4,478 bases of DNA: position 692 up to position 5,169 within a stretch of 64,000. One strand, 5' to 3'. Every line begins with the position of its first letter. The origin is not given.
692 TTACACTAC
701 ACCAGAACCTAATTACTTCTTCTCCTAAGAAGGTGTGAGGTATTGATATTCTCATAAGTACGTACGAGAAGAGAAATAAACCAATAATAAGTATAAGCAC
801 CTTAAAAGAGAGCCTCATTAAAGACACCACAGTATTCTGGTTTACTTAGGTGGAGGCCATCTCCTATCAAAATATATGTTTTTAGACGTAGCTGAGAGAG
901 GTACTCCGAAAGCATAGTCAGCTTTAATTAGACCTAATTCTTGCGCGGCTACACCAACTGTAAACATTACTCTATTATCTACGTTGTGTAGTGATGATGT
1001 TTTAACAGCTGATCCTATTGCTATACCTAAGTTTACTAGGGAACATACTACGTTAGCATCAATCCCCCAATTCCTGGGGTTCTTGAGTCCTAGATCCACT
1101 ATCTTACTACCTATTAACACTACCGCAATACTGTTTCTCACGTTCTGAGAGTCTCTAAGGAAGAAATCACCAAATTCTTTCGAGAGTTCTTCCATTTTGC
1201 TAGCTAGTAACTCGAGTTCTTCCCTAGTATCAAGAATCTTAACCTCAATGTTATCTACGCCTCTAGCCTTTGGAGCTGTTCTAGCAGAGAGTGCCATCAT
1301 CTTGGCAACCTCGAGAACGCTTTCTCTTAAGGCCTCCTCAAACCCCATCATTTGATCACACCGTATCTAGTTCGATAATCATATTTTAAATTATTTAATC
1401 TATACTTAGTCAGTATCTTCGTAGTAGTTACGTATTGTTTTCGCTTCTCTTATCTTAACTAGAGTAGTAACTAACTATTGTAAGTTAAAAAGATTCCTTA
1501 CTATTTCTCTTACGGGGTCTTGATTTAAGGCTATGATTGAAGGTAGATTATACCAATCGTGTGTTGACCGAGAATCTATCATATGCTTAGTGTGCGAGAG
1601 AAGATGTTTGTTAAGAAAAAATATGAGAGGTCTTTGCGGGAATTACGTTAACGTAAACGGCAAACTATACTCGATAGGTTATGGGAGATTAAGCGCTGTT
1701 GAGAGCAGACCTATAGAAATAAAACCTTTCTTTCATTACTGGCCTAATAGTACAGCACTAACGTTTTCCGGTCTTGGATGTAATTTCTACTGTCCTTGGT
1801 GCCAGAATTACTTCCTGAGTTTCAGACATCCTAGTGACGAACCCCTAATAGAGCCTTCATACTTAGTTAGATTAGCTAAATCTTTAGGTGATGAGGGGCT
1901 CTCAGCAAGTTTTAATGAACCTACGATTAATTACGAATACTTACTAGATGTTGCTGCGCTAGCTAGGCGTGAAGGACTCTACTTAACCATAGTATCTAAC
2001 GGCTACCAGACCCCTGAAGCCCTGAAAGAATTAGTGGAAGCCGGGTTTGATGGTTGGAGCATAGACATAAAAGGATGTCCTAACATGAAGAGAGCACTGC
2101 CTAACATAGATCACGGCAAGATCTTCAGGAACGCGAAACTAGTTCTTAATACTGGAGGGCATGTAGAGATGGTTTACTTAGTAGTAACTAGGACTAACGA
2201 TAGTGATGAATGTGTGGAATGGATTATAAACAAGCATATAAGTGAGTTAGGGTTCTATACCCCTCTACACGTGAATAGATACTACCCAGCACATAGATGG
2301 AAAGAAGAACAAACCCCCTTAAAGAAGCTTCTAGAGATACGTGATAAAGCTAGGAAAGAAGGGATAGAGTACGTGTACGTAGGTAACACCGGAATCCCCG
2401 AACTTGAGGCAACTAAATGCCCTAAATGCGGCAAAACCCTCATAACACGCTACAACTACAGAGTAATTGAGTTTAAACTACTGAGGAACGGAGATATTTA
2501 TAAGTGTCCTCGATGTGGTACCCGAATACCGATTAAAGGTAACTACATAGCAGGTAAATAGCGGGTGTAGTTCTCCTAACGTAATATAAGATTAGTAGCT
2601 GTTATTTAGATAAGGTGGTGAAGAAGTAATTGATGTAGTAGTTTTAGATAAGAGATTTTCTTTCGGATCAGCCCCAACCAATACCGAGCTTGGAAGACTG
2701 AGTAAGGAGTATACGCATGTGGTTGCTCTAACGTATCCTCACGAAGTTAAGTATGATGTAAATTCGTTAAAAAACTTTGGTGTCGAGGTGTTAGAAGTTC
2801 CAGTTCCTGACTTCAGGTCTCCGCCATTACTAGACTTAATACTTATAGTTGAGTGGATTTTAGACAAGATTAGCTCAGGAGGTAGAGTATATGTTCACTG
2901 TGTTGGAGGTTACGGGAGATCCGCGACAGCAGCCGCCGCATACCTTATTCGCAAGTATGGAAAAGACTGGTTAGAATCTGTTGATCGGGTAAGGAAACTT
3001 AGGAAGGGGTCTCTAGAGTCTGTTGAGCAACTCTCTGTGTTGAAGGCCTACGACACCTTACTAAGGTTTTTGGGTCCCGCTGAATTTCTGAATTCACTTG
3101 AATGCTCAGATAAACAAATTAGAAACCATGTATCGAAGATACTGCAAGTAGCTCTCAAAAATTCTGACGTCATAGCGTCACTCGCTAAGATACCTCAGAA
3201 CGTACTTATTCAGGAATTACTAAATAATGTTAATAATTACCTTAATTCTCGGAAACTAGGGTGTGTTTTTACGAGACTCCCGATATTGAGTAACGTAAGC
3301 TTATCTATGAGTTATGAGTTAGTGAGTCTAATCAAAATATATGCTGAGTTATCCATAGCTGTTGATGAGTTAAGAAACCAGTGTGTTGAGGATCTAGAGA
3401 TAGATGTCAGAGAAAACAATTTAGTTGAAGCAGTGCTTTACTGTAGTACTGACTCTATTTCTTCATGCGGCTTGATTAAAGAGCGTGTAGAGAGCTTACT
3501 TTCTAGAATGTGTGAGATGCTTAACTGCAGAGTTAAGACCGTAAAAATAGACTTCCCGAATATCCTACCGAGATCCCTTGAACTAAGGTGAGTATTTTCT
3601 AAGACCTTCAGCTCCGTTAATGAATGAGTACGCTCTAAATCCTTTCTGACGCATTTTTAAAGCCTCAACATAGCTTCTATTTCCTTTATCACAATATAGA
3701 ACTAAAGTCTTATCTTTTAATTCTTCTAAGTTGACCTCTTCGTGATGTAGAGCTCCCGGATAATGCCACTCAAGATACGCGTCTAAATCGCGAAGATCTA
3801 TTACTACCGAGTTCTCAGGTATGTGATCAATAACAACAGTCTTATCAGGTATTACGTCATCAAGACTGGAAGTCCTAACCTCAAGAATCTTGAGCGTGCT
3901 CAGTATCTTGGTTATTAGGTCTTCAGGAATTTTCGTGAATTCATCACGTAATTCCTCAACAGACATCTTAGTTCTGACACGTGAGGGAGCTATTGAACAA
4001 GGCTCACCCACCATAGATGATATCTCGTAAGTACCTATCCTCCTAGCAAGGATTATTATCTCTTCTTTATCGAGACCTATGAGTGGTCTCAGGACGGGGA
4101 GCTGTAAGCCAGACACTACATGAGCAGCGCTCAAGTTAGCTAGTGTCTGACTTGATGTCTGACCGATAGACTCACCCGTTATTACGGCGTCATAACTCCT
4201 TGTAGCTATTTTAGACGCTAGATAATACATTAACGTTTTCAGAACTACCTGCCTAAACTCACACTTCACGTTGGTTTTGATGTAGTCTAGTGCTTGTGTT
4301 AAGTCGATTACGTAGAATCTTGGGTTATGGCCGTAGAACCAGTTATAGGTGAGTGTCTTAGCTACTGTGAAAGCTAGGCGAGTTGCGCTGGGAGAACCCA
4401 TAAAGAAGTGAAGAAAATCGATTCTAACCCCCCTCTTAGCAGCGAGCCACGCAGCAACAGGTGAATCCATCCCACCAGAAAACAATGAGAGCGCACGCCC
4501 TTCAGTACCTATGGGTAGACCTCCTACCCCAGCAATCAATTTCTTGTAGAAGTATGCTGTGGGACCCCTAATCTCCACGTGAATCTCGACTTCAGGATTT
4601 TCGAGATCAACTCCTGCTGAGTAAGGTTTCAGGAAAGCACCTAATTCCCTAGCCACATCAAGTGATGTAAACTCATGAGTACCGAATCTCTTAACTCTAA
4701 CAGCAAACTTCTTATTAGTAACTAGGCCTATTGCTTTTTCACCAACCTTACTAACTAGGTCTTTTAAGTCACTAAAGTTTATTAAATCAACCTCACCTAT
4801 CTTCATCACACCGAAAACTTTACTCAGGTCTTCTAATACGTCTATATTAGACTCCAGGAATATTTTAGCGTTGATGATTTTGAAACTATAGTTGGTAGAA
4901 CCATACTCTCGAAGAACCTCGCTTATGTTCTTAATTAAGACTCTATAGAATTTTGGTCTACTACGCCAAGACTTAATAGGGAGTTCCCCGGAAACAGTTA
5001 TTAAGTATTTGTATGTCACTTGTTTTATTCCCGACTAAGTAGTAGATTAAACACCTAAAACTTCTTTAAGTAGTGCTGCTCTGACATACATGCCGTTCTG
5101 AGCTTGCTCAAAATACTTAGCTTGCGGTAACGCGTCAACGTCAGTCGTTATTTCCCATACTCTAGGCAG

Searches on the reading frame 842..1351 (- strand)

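Call 54: search_protein_families(library=pfam, proteins=[window:842-1351:-], max_evalue=0.0001)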
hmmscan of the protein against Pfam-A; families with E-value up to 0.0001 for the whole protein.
window:842-1351:- (169 aa): 1 family
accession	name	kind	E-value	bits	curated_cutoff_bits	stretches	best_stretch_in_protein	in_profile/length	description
PF09918.14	DUF2148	-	1.8e-28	98.7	25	1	100-163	4-68/68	Uncharacterized protein containing a ferredoxin domain (DUF2148)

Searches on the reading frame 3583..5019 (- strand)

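Call 36: search_protein_families(library=pfam, proteins=[window:3583-5019:-], max_evalue=0.00001)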
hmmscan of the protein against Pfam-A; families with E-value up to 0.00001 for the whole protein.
window:3583-5019:- (478 aa): 5 families
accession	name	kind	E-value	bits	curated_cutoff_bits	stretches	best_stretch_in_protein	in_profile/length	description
PF02568.20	ThiI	-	5.6e-49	166.9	20.5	1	171-360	1-191/197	Thiamine biosynthesis protein (ThiI)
PF02926.22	THUMP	-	2.6e-11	44.2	20.6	1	81-158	3-82/84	THUMP domain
PF22025.1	ThiI_fer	-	1.5e-07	32.2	25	1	11-74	7-71/72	ThiI ferredoxin-like domain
PF00581.25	Rhodanese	-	1.4e-06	29.2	22.2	1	400-469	9-95/102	Rhodanese-like domain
PF06508.19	QueC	-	2.9e-06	27.4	22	0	175-210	1-36/210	Queuosine biosynthesis protein QueC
